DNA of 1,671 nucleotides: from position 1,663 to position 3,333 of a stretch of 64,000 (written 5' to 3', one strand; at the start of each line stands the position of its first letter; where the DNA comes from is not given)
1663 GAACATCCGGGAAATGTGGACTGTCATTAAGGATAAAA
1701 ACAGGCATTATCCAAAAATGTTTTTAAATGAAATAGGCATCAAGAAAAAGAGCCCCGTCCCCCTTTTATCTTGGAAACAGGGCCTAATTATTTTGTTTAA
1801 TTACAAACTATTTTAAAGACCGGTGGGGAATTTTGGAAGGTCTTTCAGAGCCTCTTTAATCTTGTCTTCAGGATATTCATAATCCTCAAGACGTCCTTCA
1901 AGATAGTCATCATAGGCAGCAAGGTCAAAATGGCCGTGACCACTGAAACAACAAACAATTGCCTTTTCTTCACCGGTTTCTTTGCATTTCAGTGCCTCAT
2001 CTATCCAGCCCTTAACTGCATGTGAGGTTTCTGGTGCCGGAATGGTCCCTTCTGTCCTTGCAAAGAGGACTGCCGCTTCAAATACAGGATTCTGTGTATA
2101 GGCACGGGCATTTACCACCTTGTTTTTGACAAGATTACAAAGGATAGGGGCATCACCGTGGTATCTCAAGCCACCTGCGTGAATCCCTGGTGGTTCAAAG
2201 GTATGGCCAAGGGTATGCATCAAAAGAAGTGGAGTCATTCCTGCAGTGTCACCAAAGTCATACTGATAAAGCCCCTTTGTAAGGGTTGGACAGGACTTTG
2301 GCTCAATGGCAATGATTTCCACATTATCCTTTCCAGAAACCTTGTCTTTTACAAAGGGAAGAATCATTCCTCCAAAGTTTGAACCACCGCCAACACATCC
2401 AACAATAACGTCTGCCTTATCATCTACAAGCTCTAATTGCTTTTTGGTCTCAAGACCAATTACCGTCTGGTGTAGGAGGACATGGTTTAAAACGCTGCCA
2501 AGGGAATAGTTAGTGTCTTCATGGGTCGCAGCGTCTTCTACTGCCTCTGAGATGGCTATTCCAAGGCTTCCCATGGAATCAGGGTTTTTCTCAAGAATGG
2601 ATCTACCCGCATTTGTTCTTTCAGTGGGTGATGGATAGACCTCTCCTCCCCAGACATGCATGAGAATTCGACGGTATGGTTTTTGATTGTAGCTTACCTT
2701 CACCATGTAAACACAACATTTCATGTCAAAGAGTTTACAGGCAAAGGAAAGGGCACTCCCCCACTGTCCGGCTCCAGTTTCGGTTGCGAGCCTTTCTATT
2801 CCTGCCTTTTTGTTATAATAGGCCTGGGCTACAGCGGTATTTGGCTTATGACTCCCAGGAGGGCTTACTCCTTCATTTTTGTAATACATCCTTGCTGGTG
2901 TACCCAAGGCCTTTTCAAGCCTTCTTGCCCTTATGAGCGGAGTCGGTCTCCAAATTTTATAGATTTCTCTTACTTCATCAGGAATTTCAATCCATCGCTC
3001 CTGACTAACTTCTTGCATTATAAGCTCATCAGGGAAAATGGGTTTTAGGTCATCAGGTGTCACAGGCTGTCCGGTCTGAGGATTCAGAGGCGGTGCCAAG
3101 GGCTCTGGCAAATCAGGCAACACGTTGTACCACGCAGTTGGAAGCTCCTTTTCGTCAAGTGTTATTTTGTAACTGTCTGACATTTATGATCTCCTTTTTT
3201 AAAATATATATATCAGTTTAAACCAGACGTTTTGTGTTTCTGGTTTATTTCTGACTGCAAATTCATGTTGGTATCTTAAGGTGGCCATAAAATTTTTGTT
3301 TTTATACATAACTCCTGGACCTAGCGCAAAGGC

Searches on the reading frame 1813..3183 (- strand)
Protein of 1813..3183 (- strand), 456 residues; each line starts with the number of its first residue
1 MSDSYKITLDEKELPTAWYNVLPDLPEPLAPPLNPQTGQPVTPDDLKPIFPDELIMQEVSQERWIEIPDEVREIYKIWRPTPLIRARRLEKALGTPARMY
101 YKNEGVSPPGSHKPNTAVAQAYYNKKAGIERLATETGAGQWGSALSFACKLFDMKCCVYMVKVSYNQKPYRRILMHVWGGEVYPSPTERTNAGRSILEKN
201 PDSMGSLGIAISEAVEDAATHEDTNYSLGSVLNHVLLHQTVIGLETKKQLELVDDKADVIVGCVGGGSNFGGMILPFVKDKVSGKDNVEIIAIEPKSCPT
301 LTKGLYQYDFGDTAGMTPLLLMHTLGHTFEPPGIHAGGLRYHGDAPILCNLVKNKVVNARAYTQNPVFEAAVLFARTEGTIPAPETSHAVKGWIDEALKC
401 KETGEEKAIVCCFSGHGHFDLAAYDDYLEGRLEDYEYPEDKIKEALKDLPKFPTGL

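Call 91: search_protein_families(library=ncbifam, proteins=[window:1813-3183:-], max_evalue=1e-20)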
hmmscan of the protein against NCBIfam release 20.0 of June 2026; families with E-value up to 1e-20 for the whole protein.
window:1813-3183:- (456 aa): 5 families
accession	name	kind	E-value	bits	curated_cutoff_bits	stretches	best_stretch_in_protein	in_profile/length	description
NF009057.0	PRK12391.1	equivalog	2.1e-225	748.3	366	1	4-442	3-440/441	TrpB-like pyridoxal phosphate-dependent enzyme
TIGR01415.1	trpB_rel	hypoth_equivalog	3.5e-205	681.6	518.85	1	14-431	1-419/419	TrpB-like pyridoxal phosphate-dependent enzyme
NF010376.0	PRK13803.1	equivalog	3.1e-46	158.4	819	1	79-429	259-596/600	bifunctional phosphoribosylanthranilate isomerase/tryptophan synthase subunit beta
TIGR00263.1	trpB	equivalog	1.8e-44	152.3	392.45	1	78-423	48-380/385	tryptophan synthase subunit beta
NF010375.0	PRK13802.1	equivalog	2.1e-32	112.1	1386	1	77-427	323-672/695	bifunctional indole-3-glycerol phosphate synthase/tryptophan synthase subunit beta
